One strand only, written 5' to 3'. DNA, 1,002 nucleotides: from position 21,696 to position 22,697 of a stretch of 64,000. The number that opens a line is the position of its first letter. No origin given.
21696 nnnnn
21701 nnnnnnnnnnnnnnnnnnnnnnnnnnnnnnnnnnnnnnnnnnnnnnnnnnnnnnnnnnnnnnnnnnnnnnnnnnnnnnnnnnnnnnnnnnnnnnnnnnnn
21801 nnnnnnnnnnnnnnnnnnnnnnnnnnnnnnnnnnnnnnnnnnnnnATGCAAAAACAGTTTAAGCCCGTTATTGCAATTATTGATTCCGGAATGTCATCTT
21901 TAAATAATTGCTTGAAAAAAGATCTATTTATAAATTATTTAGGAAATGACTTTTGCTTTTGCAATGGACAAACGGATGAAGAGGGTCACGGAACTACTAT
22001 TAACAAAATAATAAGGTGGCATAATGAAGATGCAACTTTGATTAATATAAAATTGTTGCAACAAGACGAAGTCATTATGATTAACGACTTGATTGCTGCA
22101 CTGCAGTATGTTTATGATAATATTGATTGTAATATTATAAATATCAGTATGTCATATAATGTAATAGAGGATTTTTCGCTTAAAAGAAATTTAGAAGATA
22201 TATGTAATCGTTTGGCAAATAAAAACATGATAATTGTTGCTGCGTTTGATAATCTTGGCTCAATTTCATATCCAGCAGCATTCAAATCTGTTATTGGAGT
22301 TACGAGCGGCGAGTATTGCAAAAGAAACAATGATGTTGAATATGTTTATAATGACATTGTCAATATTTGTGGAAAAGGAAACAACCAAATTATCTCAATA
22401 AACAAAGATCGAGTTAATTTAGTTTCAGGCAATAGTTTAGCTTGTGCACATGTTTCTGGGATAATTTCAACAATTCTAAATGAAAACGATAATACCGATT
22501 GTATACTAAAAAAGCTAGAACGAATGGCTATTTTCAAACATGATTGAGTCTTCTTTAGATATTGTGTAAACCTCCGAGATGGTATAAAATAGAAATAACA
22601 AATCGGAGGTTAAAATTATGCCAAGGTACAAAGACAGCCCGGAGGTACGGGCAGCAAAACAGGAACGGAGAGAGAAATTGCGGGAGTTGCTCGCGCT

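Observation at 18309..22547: Orphan peptide export/maturation-like module: heterodimeric ABC exporter plus a 233-aa pro-domain-less S8 subtilase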

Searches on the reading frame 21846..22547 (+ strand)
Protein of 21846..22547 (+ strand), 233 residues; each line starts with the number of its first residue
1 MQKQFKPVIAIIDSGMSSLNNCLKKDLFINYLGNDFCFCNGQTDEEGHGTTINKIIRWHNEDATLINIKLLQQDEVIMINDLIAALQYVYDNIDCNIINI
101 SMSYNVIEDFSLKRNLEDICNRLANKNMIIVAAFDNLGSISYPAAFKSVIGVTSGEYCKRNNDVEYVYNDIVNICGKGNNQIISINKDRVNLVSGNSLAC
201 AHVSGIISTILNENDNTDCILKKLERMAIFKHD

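Call 5: search_protein_families(library=pfam, proteins=[window:21846-22547:+], max_evalue=0.01)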
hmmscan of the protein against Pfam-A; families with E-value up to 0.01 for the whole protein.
window:21846-22547:+ (233 aa): 1 family
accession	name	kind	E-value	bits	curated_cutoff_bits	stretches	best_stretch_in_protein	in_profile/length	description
PF00082.27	Peptidase_S8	-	2.5e-10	40.6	21.8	1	7-216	4-259/288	Subtilase family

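Call 7: search_protein_families(library=ncbifam, proteins=[window:21846-22547:+], max_evalue=0.01)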
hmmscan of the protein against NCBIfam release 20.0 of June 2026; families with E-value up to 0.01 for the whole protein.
window:21846-22547:+ (233 aa): 3 families
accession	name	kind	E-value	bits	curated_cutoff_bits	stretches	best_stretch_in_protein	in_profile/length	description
NF049966.1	QH_SP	equivalog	8.5e-32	110.3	165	1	9-230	2-213/219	subtilisin-like serine protease QhpE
TIGR03921.1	T7SS_mycosin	equivalog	2.6e-13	49.8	278.75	1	8-207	16-240/353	type VII secretion-associated serine protease mycosin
TIGR03895.1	protease_PatA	subfamily_domain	1.9e-05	23.6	421.05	1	75-213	39-179/606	PatA/PatG family cyanobactin maturation protease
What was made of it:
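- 21846..22547 (+): S8 (QhpE-like) catalytic domain. This is residues 1-233 of a 603-aa S8-TIGR04066 fusion, cut in the interdomain linker. Its stop codon is completed by the IS. QhpE profile 110.3 bits, positions 2-213 of 219 (call 7).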

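Call 8: search_protein_families(library=padloc, proteins=[window:21846-22547:+], max_evalue=0.01)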
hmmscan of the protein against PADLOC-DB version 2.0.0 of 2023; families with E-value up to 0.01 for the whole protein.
window:21846-22547:+ (233 aa): 0 families

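Call 9: find_encoding_contigs(protein=window:21846-22544:+, flank=10000, max_places=10)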
Protein window:21846-22544:+ (233 aa): 9 contigs read that carry it; 8 places shown.
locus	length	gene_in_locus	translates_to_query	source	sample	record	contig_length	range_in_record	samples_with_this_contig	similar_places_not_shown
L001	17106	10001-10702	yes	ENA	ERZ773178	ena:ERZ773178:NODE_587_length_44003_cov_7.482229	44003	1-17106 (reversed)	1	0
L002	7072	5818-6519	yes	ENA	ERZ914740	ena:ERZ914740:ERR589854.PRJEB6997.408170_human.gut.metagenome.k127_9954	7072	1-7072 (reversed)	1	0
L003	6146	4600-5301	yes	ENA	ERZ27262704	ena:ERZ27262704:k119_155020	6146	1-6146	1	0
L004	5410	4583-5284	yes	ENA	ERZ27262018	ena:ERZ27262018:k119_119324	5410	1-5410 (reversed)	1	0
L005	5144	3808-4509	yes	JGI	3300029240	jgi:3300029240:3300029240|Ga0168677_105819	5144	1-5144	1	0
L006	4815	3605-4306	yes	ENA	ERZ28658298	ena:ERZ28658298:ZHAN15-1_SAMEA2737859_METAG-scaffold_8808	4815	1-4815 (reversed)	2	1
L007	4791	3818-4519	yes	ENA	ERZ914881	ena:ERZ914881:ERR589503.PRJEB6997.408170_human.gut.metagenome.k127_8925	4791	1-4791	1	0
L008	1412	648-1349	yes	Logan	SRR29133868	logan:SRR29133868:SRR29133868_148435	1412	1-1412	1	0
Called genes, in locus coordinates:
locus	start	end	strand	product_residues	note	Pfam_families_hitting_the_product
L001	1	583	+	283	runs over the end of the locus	PF00497:SBP_bac_3, PF10613:Lig_chan-Glu_bd (faint)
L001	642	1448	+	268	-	PF00528:BPD_transp_1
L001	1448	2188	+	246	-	PF02463:SMC_N, PF13476:AAA_23 (weak), PF13555:AAA_29 (faint), PF00005:ABC_tran, PF09818:ABC_ATPase (faint), PF13304:AAA_21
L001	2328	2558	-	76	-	-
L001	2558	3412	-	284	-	-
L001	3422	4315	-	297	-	-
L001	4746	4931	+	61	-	-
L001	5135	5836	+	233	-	PF00872:Transposase_mut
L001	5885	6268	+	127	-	PF00872:Transposase_mut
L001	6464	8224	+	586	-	PF02463:SMC_N (faint), PF00005:ABC_tran, PF13304:AAA_21 (faint)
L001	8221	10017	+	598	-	PF13304:AAA_21 (faint), PF00005:ABC_tran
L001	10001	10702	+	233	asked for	PF00082:Peptidase_S8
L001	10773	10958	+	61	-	-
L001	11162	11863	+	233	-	PF00872:Transposase_mut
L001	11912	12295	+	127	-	PF00872:Transposase_mut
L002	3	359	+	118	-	?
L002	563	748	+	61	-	-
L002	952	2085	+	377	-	PF00872:Transposase_mut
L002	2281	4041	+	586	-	PF02463:SMC_N (faint), PF00005:ABC_tran, PF13304:AAA_21 (faint)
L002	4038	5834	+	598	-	PF13304:AAA_21 (faint), PF00005:ABC_tran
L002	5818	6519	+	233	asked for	PF00082:Peptidase_S8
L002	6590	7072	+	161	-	?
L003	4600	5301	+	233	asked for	PF00082:Peptidase_S8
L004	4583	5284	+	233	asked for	PF00082:Peptidase_S8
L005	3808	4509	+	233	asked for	PF00082:Peptidase_S8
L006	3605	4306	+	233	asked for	PF00082:Peptidase_S8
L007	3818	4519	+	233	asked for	PF00082:Peptidase_S8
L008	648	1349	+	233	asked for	PF00082:Peptidase_S8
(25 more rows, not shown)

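Call 11: find_homologous_proteins(query=window:21846-22544:+, max_evalue=0.001)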
Query window:21846-22544:+ (233 aa): 20 proteins with E <= 0.001 among 235 candidates.
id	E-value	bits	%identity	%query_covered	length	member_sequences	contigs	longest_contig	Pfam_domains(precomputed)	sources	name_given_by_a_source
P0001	1.0e-133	462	91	100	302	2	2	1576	PF00082.28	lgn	-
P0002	6.9e-85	302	71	85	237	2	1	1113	PF00082.28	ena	-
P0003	9.1e-34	135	53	56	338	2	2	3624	-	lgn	-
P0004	1.5e-33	134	40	89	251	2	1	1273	PF00082.28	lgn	-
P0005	3.0e-30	124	41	82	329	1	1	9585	PF00082.28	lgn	-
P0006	2.7e-29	120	37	95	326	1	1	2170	PF00082.28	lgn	-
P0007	1.6e-27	115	39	82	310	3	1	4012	PF00082.28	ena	-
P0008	3.4e-25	107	40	72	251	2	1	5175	PF00082.28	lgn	-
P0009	5.7e-25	106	33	95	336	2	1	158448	PF00082.28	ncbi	-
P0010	2.8e-24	104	36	79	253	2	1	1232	PF00082.28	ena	-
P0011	1.1e-22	99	39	70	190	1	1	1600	-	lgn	-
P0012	1.2e-22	99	46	54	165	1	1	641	PF00082.28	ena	-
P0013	2.5e-19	88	37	87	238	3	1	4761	PF00082.28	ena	-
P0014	7.6e-18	83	33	71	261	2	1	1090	PF00082.28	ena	-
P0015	2.4e-11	62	31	85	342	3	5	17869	PF00082.28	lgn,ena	-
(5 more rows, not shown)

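Call 13: find_encoding_contigs(protein=P0009, flank=10000, max_places=3)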
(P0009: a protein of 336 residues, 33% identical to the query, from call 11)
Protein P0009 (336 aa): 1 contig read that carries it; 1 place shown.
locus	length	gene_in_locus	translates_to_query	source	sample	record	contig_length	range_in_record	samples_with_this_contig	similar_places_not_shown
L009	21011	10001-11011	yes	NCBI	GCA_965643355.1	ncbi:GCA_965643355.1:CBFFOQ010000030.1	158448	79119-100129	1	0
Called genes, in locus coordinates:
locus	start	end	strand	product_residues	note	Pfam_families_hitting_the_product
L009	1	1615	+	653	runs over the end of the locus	PF06874:FBPase_2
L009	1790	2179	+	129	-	-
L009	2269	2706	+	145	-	-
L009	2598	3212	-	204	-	PF13508:Acetyltransf_7 (faint)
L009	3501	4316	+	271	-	PF03446:NAD_binding_2 (faint), PF03807:F420_oxidored, PF14748:P5CR_dimer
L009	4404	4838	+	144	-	PF03602:Cons_hypoth95, PF05175:MTS (weak)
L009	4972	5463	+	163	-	PF01467:CTP_transf_like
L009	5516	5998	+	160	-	PF28068:Scy (weak)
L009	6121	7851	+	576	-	PF00664:ABC_membrane, PF00005:ABC_tran, PF02463:SMC_N (weak)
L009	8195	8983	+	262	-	PF04055:Radical_SAM, PF13353:Fer4_12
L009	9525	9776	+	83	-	PF00550:PP-binding (weak)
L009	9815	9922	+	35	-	-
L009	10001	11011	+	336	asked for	PF00082:Peptidase_S8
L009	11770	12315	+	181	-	-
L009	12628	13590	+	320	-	-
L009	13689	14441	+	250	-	PF00005:ABC_tran, PF13304:AAA_21 (faint)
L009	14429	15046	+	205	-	-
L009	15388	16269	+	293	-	PF00005:ABC_tran, PF02463:SMC_N (faint), PF13304:AAA_21 (faint)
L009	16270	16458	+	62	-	PF01797:Y1_Tnp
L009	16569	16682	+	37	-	-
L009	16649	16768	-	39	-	-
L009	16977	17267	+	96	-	-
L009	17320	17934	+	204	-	PF00882:Zn_dep_PLPC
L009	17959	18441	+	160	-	PF22381:Staph_reg_Sar_Rot, PF01047:MarR, PF12802:MarR_2, PF13463:HTH_27 (weak), PF13601:HTH_34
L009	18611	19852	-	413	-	-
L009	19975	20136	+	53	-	-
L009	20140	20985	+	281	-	PF00456:Transketolase_N, PF13292:DXP_synthase_N, PF00676:E1_dh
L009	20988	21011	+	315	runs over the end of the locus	PF02779:Transket_pyr, PF02780:Transketolase_C, PF22613:Transketolase_C_1 (weak)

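Call 14: find_encoding_contigs(protein=P0015, flank=10000, max_places=3)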
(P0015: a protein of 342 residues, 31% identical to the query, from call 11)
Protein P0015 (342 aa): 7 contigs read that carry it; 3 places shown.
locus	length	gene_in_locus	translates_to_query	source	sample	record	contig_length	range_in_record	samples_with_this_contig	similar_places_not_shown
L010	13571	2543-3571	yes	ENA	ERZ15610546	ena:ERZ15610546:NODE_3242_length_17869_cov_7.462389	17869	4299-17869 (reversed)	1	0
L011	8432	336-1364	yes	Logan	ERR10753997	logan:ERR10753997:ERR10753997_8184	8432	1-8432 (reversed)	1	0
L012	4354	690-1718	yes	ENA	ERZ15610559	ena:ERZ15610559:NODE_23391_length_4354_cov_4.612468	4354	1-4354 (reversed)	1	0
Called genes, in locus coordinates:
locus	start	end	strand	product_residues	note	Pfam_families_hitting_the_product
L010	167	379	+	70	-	-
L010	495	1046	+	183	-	PF07638:Sigma70_ECF (faint), PF04542:Sigma70_r2, PF08281:Sigma70_r4_2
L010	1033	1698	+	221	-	-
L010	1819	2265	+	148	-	-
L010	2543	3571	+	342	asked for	PF00082:Peptidase_S8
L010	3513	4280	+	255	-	PF07755:DUF1611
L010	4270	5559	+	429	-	PF04055:Radical_SAM, PF13353:Fer4_12 (weak)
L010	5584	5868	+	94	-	-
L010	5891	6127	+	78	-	-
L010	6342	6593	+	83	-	-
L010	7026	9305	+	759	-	PF02310:B12-binding, PF04055:Radical_SAM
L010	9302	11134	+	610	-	PF00005:ABC_tran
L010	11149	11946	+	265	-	-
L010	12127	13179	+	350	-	-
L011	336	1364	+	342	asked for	PF00082:Peptidase_S8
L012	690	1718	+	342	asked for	PF00082:Peptidase_S8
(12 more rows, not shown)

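Call 15: find_encoding_contigs(protein=P0005, flank=10000, max_places=3)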
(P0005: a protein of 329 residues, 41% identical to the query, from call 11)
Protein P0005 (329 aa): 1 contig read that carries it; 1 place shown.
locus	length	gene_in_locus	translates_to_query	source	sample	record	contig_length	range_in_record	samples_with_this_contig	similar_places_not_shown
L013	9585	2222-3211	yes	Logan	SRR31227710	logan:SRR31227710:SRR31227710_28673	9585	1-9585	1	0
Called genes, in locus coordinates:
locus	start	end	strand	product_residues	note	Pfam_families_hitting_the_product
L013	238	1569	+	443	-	PF04055:Radical_SAM, PF13353:Fer4_12 (weak)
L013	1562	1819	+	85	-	PF00550:PP-binding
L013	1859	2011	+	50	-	-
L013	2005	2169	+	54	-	-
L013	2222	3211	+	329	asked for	PF00082:Peptidase_S8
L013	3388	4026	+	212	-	PF07755:DUF1611 (weak)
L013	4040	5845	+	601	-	PF00005:ABC_tran, PF02463:SMC_N (faint)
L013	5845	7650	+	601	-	PF02463:SMC_N (faint), PF13304:AAA_21 (faint), PF00005:ABC_tran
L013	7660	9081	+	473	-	PF14399:BtrH_N (faint), PF00754:F5_F8_type_C (weak), PF22633:F5_F8_type_C_2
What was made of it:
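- Tried and rejected: From L009, L010 and L013, the S8 and DUF1611 parts looked like separate or overlapping genes (calls 13-15).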

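Call 17: search_protein_families(library=ncbifam, proteins=[L013:238-1569:+, L013:1562-1819:+, L013:1859-2011:+, L013:2005-2169:+, L013:2222-3211:+, L013:3388-4026:+, L013:7660-9081:+, P0001, P0009, P0015], max_evalue=0.01)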
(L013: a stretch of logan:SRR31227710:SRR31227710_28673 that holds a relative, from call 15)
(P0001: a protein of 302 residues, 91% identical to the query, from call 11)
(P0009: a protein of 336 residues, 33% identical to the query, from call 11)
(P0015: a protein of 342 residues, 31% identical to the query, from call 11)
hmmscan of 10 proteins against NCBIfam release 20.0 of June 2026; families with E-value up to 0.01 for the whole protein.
L013:238-1569:+ (443 aa): 63 families (the best 25 are shown)
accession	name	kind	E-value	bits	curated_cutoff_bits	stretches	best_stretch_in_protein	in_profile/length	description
TIGR04463.1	rSAM_vs_C_rich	equivalog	2.7e-52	178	525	1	8-415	1-404/438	TIGR04463 family radical SAM/SPASM RiPP maturase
TIGR04334.1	rSAM_Clo7bot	equivalog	2.6e-43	148.3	600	1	4-428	1-429/440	radical SAM/SPASM domain Clo7bot peptide maturase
NF038107.1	rSAM_NF038107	equivalog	9.1e-36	123.6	600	1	4-412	2-407/444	Cys-every-fifth radical SAM/SPASM peptide maturase CefB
NF052473.1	rSAM_FlmE_OhkG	exception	1.9e-35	122.5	500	1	4-265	2-274/481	FlmE/OhkG family radical SAM/SPASM peptide maturase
NF047865.1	rSAM_PapB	equivalog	4.8e-34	118.1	340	1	94-415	5-326/330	PapB family radical SAM/SPASM ranthipeptide maturase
TIGR04280.1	geopep_mat_rSAM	hypoth_equivalog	5.3e-34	117.9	400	1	57-413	48-401/428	geopeptide radical SAM maturase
TIGR04068.1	rSAM_ocin_clost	equivalog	4.1e-32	111.7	500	2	27-265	18-263/462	Cys-rich peptide radical SAM maturase CcpM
TIGR03974.1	rSAM_six_Cys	equivalog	8.8e-24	84.2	425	1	40-272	45-279/451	thioether cross-link-forming SCIFF peptide maturase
TIGR03942.1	sulfatase_rSAM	equivalog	4.6e-21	75.3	349.45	1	98-416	7-335/363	anaerobic sulfatase maturase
TIGR04064.1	rSAM_nif11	equivalog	9.8e-21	74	518.7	1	90-233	76-222/459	nif11-like peptide radical SAM maturase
TIGR04148.1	GG_samocin_CFB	equivalog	1.9e-20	73.5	300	2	88-277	13-211/411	radical SAM peptide maturase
TIGR03906.1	quino_hemo_SAM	equivalog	3.8e-20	72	453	1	91-237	93-243/467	quinohemoprotein amine dehydrogenase maturation protein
TIGR04115.1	rSAM_Cxxx_rpt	equivalog_domain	5.7e-20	72.1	350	1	96-233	6-153/359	radical SAM peptide maturase, CXXX-repeat target family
NF040492.1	not_ScfB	exception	1.4e-18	67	855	1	40-421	45-431/450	ScfB-related radical SAM/SPASM orphan maturase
TIGR03978.1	rSAM_paired_1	equivalog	1.5e-18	66.8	370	1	16-281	12-267/466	His-Xaa-Ser system radical SAM maturase HxsB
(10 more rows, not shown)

L013:1562-1819:+ (85 aa): 11 families
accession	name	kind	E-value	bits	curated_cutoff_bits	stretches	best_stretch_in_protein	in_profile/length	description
NF005480.0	PRK07081.1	equivalog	1.8e-10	40.6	72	1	6-83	3-79/83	acyl carrier protein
NF009104.0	PRK12449.1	equivalog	3.7e-06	26.8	70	1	5-62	7-62/80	acyl carrier protein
NF058660.1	cispen_ACP_AmcB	equivalog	5.1e-06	26.6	80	1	6-80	4-78/80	cispentacin biosynthesis acyl carrier protein AmcB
NF005798.0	PRK07639.1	equivalog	1.2e-05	25.7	100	1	3-79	5-80/91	petrobactin biosynthesis protein AsbD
NF002147.0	PRK00982.1-1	equivalog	1.3e-05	24.9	84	1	6-62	10-64/83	acyl carrier protein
NF002148.0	PRK00982.1-2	subfamily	7.8e-05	22.4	71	1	3-61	4-60/79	acyl carrier protein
NF040636.1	AcpM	exception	0.00014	21.8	146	1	5-63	7-63/93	meromycolate extension acyl carrier protein AcpM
TIGR00517.1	acyl_carrier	equivalog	0.00019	21.3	70.45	1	3-60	3-58/77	acyl carrier protein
NF002150.0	PRK00982.1-4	subfamily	0.00062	20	66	1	6-60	8-60/80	acyl carrier protein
NF002149.0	PRK00982.1-3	equivalog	0.00064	19.6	106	1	4-60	4-58/78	acyl carrier protein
NF002151.0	PRK00982.1-5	equivalog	0.0011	19.1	92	1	1-61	1-59/78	acyl carrier protein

L013:1859-2011:+ (50 aa): 0 families

L013:2005-2169:+ (54 aa): 0 families

L013:2222-3211:+ (329 aa): 2 families
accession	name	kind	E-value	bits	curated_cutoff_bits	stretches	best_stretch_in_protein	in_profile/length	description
NF049966.1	QH_SP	equivalog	1.3e-30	106.4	165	1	7-205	2-191/219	subtilisin-like serine protease QhpE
TIGR03921.1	T7SS_mycosin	equivalog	1.5e-06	27.6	278.75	1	93-201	116-239/353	type VII secretion-associated serine protease mycosin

L013:3388-4026:+ (212 aa): 2 families
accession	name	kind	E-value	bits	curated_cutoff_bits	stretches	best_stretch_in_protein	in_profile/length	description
TIGR04066.1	nat_prod_clost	hypoth_equivalog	3.7e-20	72.2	200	1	4-209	152-360/361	TIGR04066 family peptide maturation system protein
NF000076.3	APH_2pp_Ie_IVa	exception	0.0025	17.2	600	1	35-92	31-88/301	APH(2'')-Ie/IVa family aminoglycoside O-phosphotransferase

L013:7660-9081:+ (473 aa): 0 families

P0001 (302 aa): 3 families
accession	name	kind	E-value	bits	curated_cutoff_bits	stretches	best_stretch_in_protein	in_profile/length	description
NF049966.1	QH_SP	equivalog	2.1e-30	105.7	165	1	9-229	2-212/219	subtilisin-like serine protease QhpE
TIGR03921.1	T7SS_mycosin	equivalog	7.9e-11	41.7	278.75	1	9-207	17-240/353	type VII secretion-associated serine protease mycosin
TIGR03895.1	protease_PatA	subfamily_domain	3.8e-05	22.6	421.05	1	79-218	43-184/606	PatA/PatG family cyanobactin maturation protease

P0009 (336 aa): 3 families
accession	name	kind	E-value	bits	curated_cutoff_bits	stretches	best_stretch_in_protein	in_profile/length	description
NF049966.1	QH_SP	equivalog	1.7e-28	99.5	165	1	6-228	2-212/219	subtilisin-like serine protease QhpE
TIGR03921.1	T7SS_mycosin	equivalog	8.1e-10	38.3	278.75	1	99-207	116-241/353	type VII secretion-associated serine protease mycosin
TIGR03895.1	protease_PatA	subfamily_domain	1e-05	24.6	421.05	1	49-210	1-177/606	PatA/PatG family cyanobactin maturation protease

P0015 (342 aa): 2 families
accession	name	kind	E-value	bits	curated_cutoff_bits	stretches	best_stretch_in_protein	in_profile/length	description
NF049966.1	QH_SP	equivalog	5.8e-30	104.3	165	1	3-222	2-212/219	subtilisin-like serine protease QhpE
TIGR03921.1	T7SS_mycosin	equivalog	8e-08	31.8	278.75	1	91-199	124-239/353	type VII secretion-associated serine protease mycosin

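Call 18: find_encoding_contigs(protein=P0001, flank=10000, max_places=5)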
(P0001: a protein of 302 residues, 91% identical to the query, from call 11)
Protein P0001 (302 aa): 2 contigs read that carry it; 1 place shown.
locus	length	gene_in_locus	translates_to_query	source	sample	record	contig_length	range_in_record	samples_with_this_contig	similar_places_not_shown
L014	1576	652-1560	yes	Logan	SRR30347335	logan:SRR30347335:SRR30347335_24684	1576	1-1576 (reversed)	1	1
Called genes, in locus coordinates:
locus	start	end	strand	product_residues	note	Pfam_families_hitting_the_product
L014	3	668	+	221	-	?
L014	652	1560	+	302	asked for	PF00082:Peptidase_S8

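Call 23: find_related_loci(query=A1, collection=genome_contigs, flank=10000)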
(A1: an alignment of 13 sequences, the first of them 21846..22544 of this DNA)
Query A1 (233 aa) in genome_contigs; peptide patterns used: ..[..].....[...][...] (x = any residue, [..] = any of these).
106 stretches matched a pattern; 60 encode a relative of the query (tblastn E <= 1e-3); 60 distinct loci.
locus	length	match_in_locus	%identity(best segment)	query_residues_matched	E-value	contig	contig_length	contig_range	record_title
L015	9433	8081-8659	46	9-204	2e-45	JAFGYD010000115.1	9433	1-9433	MAG: Spirochaetales bacterium isolate ZodW_Metabat.93 k87_5079577, whole genome shotgun sequence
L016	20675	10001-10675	37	9-233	7e-40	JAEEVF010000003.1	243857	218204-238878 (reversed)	MAG: Acetatifactor sp. isolate Tb.RUG.447 NODE_36_length_243857_cov_7.422037, whole genome shotgun sequence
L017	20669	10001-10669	38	5-228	9e-39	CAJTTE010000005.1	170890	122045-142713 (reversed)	MAG TPA_asm: uncultured Ruminiclostridium sp. isolate MGBC108887 genome assembly, contig: MGBC108887.5, whole genome sho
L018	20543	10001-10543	38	44-225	5e-37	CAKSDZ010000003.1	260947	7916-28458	MAG: uncultured Eubacteriales bacterium isolate REFINED_METABAT215_SUBJECT_CONTIGS_1500_ASSEMBLY_K77_MERGED__Pilot_MoBio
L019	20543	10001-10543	38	44-225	4e-36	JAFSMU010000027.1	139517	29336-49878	MAG: Clostridia bacterium isolate RGIG3285 Goat_Reticulum-4__c472005, whole genome shotgun sequence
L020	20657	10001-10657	37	8-229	3e-35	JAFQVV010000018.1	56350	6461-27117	MAG: Clostridia bacterium isolate RGIG2197 Goat_Colon.Co__c1522855, whole genome shotgun sequence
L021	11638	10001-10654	36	9-229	6e-34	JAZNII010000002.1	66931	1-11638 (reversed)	MAG: Eubacteriales bacterium isolate T1900044687_TS20190153.MAGScoT_cleanbin_000012 SGB_1727_k141_2767765, whole genome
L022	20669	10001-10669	35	9-228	3e-33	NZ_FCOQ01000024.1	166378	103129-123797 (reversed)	Paenibacillus phocaensis strain mt24, whole genome shotgun sequence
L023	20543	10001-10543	38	44-225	3e-37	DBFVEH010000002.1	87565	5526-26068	MAG TPA_asm: Eubacteriales bacterium isolate MAG4602 contig2, whole genome shotgun sequence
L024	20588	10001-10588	39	9-208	2e-32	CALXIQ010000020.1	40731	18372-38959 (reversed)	MAG: uncultured Ruminococcus sp. isolate E13__bin35 genome assembly, contig: E13__k127_2162747, whole genome shotgun seq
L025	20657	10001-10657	40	9-232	9e-33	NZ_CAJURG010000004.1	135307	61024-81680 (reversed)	MAG: uncultured Clostridium sp. isolate MGBC164501, whole genome shotgun sequence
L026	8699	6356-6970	35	9-212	2e-32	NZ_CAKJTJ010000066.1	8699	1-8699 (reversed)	Sutcliffiella rhizosphaerae strain CIP 111883, whole genome shotgun sequence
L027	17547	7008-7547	40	47-228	3e-31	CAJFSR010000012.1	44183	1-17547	Candidatus Neochristensenella gallicola isolate Chicken_24_mag_190 genome assembly, contig: MAGpy_11413_24_idba_bin_190_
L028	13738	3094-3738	34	9-229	5e-31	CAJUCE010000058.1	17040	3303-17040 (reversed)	MAG TPA_asm: uncultured Acetatifactor sp. isolate MGBC117628 genome assembly, contig: MGBC117628.58, whole genome shotgu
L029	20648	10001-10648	34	9-229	2e-30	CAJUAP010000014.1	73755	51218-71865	MAG TPA_asm: uncultured Acetatifactor sp. isolate MGBC125006 genome assembly, contig: MGBC125006.14, whole genome shotgu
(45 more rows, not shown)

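Call 48: search_protein_families(library=pfam, proteins=[L002:3-359:+, L018:9782-11680:+], max_evalue=0.01)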
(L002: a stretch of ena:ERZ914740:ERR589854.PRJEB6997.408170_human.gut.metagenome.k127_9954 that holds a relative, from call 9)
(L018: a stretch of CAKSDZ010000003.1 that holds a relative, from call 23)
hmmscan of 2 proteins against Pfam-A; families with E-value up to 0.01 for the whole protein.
L002:3-359:+ (118 aa): 2 families
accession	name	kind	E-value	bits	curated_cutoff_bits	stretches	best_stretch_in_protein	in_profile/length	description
PF00578.27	AhpC-TSA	-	1e-07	32.4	26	1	1-88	38-122/124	AhpC/TSA family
PF08534.16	Redoxin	-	1.7e-06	28.4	26.6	1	1-102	41-144/148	Redoxin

L018:9782-11680:+ (632 aa): 2 families
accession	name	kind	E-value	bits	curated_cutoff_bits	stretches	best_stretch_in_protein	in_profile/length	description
PF00082.27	Peptidase_S8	-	1.8e-12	47.6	21.8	1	33-235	7-251/288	Subtilase family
PF07755.17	DUF1611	-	4e-06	26.8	25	1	416-563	7-150/201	Domain of unknown function (DUF1611_C) P-loop domain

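Call 57: predict_structure(alignment_id=A1)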
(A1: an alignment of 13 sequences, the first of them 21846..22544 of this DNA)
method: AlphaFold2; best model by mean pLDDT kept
length: 233 residues; sequences in the alignment: 13
mean_pLDDT: 89.4   pTM: 0.90
mean pLDDT of the five models: 89.4, 88.0, 87.3, 85.8, 83.7
residues with pLDDT >= 90: 155; 70-90: 60; 50-70: 15; < 50: 3
segments of 3 or more residues with pLDDT < 50: none
pLDDT, mean of each block of 10 residues (from residue 1): 78 80 73 87 82 93 92 73 96 97 86 97 97 91 96 95 94 94 74 92 97 94 98 92
secondary structure, 60 per line:
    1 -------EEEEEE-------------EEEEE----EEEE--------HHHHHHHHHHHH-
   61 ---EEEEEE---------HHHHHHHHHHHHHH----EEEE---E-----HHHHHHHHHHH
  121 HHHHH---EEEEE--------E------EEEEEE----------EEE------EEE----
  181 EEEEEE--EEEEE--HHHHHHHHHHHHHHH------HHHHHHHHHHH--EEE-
elements in order: E8-13 E27-31 E36-39 H48-59 E64-69 H79-92 E97-100 H110-125 E129-133 E149-154 E165-167 E174-176 E181-186 E189-193 H196-210 H217-227 E230-232
